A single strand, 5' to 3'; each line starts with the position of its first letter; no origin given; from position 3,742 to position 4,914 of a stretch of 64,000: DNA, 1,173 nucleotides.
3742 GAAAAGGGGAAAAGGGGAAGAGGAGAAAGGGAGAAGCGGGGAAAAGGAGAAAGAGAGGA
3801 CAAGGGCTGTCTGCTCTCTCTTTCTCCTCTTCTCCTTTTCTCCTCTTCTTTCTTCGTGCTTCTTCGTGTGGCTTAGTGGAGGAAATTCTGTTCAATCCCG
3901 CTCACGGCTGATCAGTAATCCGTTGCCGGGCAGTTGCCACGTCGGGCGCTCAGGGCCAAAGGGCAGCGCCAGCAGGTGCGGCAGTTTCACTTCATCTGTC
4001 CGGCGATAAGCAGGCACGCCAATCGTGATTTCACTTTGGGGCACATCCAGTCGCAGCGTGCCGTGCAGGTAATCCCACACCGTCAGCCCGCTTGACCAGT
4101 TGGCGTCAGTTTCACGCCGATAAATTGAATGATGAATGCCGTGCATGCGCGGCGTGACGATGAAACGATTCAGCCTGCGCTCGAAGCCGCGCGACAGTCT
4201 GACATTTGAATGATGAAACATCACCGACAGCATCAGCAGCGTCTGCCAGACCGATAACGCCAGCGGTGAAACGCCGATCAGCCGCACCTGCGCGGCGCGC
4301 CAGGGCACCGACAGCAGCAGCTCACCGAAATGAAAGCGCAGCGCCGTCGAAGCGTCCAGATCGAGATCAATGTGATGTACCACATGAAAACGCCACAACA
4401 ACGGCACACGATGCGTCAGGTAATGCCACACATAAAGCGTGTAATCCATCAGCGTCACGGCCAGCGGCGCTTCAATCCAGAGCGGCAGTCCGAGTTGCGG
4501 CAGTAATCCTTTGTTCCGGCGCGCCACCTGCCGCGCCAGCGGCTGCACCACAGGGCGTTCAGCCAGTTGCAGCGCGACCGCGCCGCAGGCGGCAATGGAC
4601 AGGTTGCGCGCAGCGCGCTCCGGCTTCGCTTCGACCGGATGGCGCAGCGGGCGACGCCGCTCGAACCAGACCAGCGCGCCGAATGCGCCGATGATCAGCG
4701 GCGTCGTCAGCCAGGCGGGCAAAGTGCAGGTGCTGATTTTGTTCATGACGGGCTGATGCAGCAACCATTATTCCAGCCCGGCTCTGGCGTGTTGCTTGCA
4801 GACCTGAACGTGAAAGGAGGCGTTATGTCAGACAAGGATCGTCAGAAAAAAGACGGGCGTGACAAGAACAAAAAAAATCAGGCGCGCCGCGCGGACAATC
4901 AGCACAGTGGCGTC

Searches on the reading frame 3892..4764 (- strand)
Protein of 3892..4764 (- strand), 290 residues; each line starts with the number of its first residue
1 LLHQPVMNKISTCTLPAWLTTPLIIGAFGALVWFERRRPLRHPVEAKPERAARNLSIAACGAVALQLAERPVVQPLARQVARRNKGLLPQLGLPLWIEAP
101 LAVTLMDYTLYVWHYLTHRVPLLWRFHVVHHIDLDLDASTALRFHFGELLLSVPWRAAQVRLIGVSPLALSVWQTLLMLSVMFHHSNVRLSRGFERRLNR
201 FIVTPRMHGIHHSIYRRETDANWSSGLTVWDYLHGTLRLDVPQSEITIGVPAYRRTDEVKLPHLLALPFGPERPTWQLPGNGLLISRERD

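Call 21: search_protein_families(library=pfam, proteins=[window:3892-4764:-], max_evalue=0.001)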
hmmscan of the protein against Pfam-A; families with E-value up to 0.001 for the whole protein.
window:3892-4764:- (290 aa): 1 family
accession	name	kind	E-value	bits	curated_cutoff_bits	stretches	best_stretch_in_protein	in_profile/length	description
PF04116.19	FA_hydroxylase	-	7.8e-23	81.8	31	1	101-236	3-132/132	Fatty acid hydroxylase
